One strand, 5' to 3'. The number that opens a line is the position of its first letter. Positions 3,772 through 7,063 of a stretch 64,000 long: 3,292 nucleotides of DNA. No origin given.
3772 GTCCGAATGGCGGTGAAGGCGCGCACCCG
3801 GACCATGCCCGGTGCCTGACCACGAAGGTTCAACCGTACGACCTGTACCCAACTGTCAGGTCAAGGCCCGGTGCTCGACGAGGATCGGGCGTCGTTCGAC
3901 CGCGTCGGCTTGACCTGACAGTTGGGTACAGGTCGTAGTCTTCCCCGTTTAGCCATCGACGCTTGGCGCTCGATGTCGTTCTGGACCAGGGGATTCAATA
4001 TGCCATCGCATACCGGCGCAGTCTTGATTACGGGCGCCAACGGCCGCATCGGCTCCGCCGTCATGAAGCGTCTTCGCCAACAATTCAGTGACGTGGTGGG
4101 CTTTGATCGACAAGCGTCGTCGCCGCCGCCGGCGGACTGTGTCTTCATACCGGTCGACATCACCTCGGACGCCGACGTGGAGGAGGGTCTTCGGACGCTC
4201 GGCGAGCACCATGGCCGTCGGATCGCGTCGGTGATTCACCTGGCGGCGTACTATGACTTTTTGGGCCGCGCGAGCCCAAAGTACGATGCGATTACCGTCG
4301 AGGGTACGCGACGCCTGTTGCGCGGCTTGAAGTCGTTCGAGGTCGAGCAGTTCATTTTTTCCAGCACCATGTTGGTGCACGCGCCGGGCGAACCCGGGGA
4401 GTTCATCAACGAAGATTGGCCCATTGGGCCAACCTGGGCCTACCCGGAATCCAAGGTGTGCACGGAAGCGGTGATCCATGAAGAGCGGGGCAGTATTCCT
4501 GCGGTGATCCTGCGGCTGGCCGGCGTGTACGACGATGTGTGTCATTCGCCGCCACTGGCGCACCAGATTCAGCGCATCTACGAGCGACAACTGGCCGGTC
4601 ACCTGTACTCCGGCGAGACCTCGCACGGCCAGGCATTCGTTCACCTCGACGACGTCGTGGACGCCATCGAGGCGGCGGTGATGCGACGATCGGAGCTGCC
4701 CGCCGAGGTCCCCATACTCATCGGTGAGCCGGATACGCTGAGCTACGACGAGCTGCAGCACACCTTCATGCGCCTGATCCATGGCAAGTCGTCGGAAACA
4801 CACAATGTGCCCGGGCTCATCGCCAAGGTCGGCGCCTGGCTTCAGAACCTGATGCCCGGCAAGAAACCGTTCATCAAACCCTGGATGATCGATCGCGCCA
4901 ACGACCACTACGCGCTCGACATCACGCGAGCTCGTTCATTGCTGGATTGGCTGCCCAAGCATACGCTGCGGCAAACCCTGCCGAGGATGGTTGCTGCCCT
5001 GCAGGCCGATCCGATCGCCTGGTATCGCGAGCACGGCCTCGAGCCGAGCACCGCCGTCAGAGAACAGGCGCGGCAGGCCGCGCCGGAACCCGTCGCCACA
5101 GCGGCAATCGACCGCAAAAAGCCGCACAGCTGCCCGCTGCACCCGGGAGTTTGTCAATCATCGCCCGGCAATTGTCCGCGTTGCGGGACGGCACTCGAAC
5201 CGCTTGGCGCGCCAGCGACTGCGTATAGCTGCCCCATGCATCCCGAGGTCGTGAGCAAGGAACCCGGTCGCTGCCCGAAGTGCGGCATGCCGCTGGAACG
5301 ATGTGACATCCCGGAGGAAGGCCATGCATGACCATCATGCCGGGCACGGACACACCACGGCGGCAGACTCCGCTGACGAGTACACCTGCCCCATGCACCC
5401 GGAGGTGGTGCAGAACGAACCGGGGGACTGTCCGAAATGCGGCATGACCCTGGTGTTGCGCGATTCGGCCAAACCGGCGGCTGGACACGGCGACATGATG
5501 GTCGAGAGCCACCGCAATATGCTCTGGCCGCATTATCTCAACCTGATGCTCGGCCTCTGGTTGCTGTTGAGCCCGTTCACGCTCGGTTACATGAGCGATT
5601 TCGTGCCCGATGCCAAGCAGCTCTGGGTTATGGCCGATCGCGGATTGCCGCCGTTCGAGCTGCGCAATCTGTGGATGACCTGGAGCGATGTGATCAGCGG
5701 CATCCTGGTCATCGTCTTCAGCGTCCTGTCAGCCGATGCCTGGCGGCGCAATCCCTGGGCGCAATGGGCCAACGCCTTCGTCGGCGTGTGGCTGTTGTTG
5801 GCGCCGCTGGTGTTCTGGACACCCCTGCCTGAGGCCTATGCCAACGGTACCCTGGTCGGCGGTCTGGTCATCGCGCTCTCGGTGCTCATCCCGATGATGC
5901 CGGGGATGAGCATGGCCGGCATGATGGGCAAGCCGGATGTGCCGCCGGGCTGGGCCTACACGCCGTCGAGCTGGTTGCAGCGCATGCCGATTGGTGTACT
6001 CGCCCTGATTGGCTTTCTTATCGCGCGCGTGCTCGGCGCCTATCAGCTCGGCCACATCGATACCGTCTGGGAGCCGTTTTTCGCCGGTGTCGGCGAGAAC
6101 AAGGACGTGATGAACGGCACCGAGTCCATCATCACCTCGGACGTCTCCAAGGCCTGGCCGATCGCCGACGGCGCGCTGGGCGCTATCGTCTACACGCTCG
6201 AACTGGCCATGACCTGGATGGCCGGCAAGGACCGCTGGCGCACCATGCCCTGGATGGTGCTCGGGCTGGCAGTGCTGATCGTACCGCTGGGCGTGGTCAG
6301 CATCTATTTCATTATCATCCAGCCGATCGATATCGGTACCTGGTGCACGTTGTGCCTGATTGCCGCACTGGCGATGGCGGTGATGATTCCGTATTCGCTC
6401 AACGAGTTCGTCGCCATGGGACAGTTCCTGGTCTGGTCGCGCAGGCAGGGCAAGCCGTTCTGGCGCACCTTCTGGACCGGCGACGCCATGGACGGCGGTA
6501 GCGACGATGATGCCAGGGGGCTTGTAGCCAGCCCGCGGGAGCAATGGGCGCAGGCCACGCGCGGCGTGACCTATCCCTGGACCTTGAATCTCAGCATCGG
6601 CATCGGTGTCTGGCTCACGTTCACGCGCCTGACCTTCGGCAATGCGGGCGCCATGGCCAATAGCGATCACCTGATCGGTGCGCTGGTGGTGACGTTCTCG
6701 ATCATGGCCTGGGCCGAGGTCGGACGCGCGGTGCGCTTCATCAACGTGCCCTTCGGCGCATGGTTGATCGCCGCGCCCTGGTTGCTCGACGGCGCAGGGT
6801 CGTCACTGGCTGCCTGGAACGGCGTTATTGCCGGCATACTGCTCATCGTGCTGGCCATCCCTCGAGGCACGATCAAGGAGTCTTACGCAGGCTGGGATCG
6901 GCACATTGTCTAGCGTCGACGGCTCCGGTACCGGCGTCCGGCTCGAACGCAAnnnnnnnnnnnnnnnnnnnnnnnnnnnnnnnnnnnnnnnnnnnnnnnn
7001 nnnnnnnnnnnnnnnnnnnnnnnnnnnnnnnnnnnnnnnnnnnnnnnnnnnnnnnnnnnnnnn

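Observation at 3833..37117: Dispersed operator family (GACCTK-N11-CAGGTY inside 19/20-bp-spacer promoters) suggests one MerR regulon linking metal, carbon and envelope genes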

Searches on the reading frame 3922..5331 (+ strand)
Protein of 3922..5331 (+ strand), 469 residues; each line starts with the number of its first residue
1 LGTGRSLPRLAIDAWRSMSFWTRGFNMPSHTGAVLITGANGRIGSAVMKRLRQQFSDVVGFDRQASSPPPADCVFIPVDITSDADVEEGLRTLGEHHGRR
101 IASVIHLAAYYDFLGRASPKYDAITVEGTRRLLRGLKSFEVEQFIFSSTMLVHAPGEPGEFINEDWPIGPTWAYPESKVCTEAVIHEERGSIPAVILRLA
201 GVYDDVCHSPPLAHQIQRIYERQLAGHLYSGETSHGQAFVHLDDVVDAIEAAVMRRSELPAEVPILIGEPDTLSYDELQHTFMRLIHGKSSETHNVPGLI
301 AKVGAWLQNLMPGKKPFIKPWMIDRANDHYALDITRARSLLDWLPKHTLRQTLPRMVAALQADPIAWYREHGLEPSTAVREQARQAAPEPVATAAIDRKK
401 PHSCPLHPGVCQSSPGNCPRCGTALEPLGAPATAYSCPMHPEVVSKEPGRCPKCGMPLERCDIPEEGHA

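Call 4: search_protein_families(library=ncbifam, proteins=[window:3922-5331:+], max_evalue=0.00001)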
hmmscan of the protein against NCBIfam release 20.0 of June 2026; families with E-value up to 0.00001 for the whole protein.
window:3922-5331:+ (469 aa): 7 families
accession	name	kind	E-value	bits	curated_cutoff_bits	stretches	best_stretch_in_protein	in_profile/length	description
TIGR01179.1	galE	equivalog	1.2e-14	53.9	262.3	1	33-198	1-172/332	UDP-glucose 4-epimerase GalE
TIGR03466.1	HpnA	hypoth_equivalog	2.1e-13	49.9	367.65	1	33-357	2-318/327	hopanoid-associated sugar epimerase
NF042423.1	oxyalk_red_Shew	equivalog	8.4e-11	41.5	580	1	29-228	6-195/331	2-alkyl-3-oxoalkanoate reductase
TIGR01214.1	rmlD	equivalog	1.5e-06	27.5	224.05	1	34-205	2-153/285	dTDP-4-dehydrorhamnose reductase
NF042422.1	oxyalk_red_OleD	equivalog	3.5e-06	26.6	580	1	34-228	3-189/329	2-alkyl-3-oxoalkanoate reductase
NF007956.0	PRK10675.1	subfamily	4e-06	26.2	394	1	34-197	3-172/338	UDP-glucose 4-epimerase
NF058621.1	DiazavRedAvaA7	equivalog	6.1e-06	26.1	400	0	34-256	3-222/304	3-diazoavenalumate denitrifying reductase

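Call 10: search_protein_families(library=pfam, proteins=[window:3922-5331:+], max_evalue=0.0001)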
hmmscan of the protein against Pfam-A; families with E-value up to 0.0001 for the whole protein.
window:3922-5331:+ (469 aa): 7 families
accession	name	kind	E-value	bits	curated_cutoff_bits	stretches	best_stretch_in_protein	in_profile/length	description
PF01370.27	Epimerase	-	3e-24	86.2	20.9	1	34-258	1-230/240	NAD dependent epimerase/dehydratase family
PF19335.5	HMBD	-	4e-16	59.1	23.6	1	435-459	2-26/28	Heavy metal binding domain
PF16363.11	GDP_Man_Dehyd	-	2.2e-12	47.5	27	1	35-356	1-332/332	GDP-mannose 4,6 dehydratase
PF01073.25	3Beta_HSD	-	7.7e-12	45.3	22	1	35-253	1-229/280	3-beta hydroxysteroid dehydrogenase/isomerase family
PF04321.23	RmlD_sub_bind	-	3.4e-11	43.2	27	1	34-205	3-154/287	RmlD substrate binding domain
PF07993.18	NAD_binding_4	-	9.9e-08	31.9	20.1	1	99-204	87-209/258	Male sterility protein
PF13460.12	NAD_binding_10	-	2.4e-05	24.7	27.2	1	38-204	1-148/184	NAD(P)H-binding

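Call 53: find_homologous_proteins(query=window:4000-5331:+, max_evalue=1e-30)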
Query window:4000-5331:+ (443 aa): 5006 proteins with E <= 1e-30 among 8000 candidates; the best 120 are listed.
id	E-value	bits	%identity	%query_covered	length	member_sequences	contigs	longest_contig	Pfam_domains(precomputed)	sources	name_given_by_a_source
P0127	1.1e-264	896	86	100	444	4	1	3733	PF19335.6,PF04321.24,PF16363.12,PF01073.26,PF07993.19,PF01370.28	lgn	-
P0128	1.2e-241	820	80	100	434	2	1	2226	PF19335.6,PF04321.24,PF16363.12,PF01073.26,PF07993.19,PF01370.28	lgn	-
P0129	1.6e-238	810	79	99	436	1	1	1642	PF19335.6,PF04321.24,PF16363.12,PF01073.26,PF07993.19,PF01370.28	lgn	-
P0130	3.9e-232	789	76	99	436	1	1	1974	PF19335.6,PF04321.24,PF16363.12,PF01073.26,PF07993.19,PF01370.28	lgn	-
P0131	6.3e-231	785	77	100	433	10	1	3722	PF19335.6,PF04321.24,PF16363.12,PF01073.26,PF07993.19,PF01370.28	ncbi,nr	ncbi:MAG TPA: NAD-dependent epimerase/dehydratase family protein [Woeseiaceae bacterium]|nr:NAD-depe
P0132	4.0e-226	769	75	100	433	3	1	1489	PF19335.6,PF04321.24,PF16363.12,PF01073.26,PF01370.28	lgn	-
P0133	3.8e-224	763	73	100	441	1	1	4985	PF19335.6,PF04321.24,PF16363.12,PF01073.26,PF07993.19,PF01370.28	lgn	-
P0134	3.9e-223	759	76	95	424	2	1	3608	PF19335.6,PF16363.12,PF01073.26,PF07993.19,PF01370.28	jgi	jgi:nucleoside-diphosphate-sugar epimerase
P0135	1.7e-222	757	70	100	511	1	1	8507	PF19335.6,PF04321.24,PF16363.12,PF01073.26,PF07993.19,PF01370.28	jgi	-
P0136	4.9e-220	749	71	100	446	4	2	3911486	PF19335.6,PF04321.24,PF16363.12,PF01073.26,PF01370.28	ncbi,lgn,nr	ncbi:vitamin K epoxide reductase [Novosphingobium sp. PP1Y]|nr:NAD-dependent epimerase/dehydratase f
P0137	1.4e-219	748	75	98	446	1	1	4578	PF19335.6,PF04321.24,PF16363.12,PF01073.26,PF07993.19,PF01370.28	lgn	-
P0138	1.5e-219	748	71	100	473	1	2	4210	PF19335.6,PF04321.24,PF16363.12,PF01073.26,PF01370.28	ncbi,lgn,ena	-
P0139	1.2e-217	741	74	98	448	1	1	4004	PF19335.6,PF04321.24,PF16363.12,PF07993.19,PF01370.28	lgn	-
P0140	2.8e-217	740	73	100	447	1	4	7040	PF19335.6,PF04321.24,PF16363.12,PF01073.26,PF07993.19,PF01370.28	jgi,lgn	-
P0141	3.8e-217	740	72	100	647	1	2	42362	PF19335.6,PF04321.24,PF16363.12,PF01073.26,PF07993.19,PF13442.12,PF00034.27,PF01370.28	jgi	jgi:nucleoside-diphosphate-sugar epimerase/mono/diheme cytochrome c family protein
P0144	5.3e-216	736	74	98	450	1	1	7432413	PF19335.6,PF04321.24,PF16363.12,PF07993.19,PF01370.28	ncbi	-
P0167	2.3e-210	717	71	100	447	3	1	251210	PF19335.6,PF04321.24,PF16363.12,PF01073.26,PF07993.19,PF01370.28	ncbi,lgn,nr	ncbi:MAG: heavy metal-binding domain-containing protein [Nevskiales bacterium]|nr:heavy metal-bindin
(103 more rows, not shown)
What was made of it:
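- Sites 1 and 2 are identical over 28 bases, and the island looks horizontally mobile: SDR-HMBD is about 70% identical across distant taxa (call 53).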

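Call 54: find_encoding_contigs(protein=P0136, flank=10000, max_places=1)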
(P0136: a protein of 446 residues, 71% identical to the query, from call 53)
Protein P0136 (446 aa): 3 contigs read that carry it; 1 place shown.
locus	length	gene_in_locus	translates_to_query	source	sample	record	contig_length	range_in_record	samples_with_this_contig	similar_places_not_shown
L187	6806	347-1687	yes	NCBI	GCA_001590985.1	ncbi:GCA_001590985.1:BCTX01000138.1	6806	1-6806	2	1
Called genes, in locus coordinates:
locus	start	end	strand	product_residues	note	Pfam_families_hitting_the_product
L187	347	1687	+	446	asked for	PF01073:3Beta_HSD, PF01370:Epimerase, PF04321:RmlD_sub_bind, PF16363:GDP_Man_Dehyd, PF19335:HMBD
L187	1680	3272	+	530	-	PF19335:HMBD, PF03779:SPW, PF07884:VKOR, PF03779:SPW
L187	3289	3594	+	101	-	-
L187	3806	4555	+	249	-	PF27139:Aq_1264_TM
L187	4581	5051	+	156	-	-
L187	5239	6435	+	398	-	PF06965:Na_H_antiport_1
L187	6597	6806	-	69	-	?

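Call 55: find_encoding_contigs(protein=P0167, flank=10000, max_places=1)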
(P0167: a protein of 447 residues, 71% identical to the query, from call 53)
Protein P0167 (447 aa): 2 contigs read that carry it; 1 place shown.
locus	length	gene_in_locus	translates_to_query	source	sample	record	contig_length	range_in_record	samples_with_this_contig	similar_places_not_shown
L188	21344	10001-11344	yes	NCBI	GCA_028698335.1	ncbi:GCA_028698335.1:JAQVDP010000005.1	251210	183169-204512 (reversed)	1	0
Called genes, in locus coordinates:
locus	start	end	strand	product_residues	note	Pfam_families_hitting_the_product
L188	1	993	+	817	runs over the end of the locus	PF01326:PPDK_N, PF00391:PEP-utilizers, PF02896:PEP-utilizers_C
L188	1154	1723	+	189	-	PF01558:POR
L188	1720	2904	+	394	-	PF01855:POR_N, PF02780:Transketolase_C (faint), PF17147:PFOR_II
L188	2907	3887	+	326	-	PF02775:TPP_enzyme_C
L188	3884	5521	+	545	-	PF14691:Fer4_20, PF01946:Thi4 (weak), PF01266:DAO, PF07992:Pyr_redox_2, PF13450:NAD_binding_8, PF00070:Pyr_redox (weak), PF12838:Fer4_7 (weak), PF14697:Fer4_21 (weak), +7 more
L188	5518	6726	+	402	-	PF06965:Na_H_antiport_1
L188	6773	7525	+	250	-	PF27139:Aq_1264_TM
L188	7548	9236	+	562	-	PF00343:Phosphorylase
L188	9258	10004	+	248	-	PF18916:Lycopene_cyc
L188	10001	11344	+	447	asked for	PF01073:3Beta_HSD, PF01370:Epimerase, PF04321:RmlD_sub_bind, PF07993:NAD_binding_4 (faint), PF16363:GDP_Man_Dehyd, PF19335:HMBD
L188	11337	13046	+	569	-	PF19335:HMBD, PF03779:SPW, PF07884:VKOR, PF03779:SPW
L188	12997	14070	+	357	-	PF01145:Band_7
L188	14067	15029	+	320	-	PF01145:Band_7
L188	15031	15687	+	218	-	PF20334:DUF6629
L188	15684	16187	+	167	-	PF00479:G6PD_N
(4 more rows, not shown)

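Call 56: find_encoding_contigs(protein=P0144, flank=10000, max_places=1)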
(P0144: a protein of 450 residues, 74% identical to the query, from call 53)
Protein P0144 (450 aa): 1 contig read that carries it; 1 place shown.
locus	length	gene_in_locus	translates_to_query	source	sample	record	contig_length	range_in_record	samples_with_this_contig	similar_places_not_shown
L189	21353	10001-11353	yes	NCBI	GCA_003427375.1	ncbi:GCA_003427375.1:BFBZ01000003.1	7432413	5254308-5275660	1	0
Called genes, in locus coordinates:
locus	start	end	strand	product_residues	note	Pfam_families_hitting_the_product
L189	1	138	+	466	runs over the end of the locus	PF02321:OEP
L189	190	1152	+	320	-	PF25917:BSH_RND (weak), PF26002:Beta-barrel_AprE (weak), PF25954:Beta-barrel_RND_2, PF25990:Beta-barrel_YknX (faint)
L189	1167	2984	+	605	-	PF13476:AAA_23 (faint), PF00005:ABC_tran, PF13191:AAA_16 (faint), PF13401:AAA_22 (faint), PF13555:AAA_29 (faint), PF13304:AAA_21, PF00005:ABC_tran, PF13304:AAA_21 (weak), +2 more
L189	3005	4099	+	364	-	PF12679:ABC2_membrane_2, PF12698:ABC2_membrane_3, PF01061:ABC2_membrane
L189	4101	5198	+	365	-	PF12679:ABC2_membrane_2, PF12698:ABC2_membrane_3, PF01061:ABC2_membrane, PF12730:ABC2_membrane_4 (weak)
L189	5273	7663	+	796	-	PF09364:XFP_N, PF03894:XFP, PF09363:XFP_C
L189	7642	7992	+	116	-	PF00300:His_Phos_1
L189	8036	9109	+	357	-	-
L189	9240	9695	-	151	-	PF00582:Usp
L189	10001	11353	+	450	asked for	PF01370:Epimerase, PF04321:RmlD_sub_bind, PF16363:GDP_Man_Dehyd, PF07993:NAD_binding_4 (weak), PF19335:HMBD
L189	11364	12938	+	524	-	PF19335:HMBD, PF03779:SPW, PF07884:VKOR, PF03779:SPW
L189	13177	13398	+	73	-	-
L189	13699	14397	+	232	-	PF18916:Lycopene_cyc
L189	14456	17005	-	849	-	PF11897:DUF3417, PF00343:Phosphorylase, PF28476:GlgP_C (faint)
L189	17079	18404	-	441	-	PF07690:MFS_1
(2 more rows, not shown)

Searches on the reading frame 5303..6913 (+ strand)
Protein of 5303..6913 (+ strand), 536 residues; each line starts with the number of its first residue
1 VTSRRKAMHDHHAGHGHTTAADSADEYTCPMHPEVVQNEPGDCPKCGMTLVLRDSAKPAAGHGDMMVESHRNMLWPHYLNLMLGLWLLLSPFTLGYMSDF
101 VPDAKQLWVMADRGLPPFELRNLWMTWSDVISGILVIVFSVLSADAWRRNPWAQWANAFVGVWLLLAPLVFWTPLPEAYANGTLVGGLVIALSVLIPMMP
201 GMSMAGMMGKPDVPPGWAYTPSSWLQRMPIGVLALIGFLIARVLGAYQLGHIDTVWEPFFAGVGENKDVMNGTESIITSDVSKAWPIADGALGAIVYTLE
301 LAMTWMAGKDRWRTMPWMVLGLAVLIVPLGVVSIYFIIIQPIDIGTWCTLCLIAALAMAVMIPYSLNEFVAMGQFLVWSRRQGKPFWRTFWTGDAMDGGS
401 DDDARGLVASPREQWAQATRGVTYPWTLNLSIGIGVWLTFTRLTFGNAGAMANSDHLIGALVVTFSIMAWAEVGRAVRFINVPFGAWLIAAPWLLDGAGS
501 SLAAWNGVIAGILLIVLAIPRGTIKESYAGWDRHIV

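Call 4: search_protein_families(library=ncbifam, proteins=[window:5303-6913:+], max_evalue=0.00001)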
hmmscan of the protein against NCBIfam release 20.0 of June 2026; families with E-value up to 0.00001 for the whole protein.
window:5303-6913:+ (536 aa): 0 families

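Call 10: search_protein_families(library=pfam, proteins=[window:5303-6913:+], max_evalue=0.0001)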
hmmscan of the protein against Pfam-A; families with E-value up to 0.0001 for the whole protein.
window:5303-6913:+ (536 aa): 3 families
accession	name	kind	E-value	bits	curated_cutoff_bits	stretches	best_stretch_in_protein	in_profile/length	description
PF03779.20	SPW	-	7e-24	84.6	31.5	2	430-518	5-92/93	SPW repeat domain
PF07884.19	VKOR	-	6e-22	78.7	27.5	1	229-365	2-133/134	Vitamin K epoxide reductase family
PF19335.5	HMBD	-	7.4e-13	48.7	23.6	1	27-51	2-26/28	Heavy metal binding domain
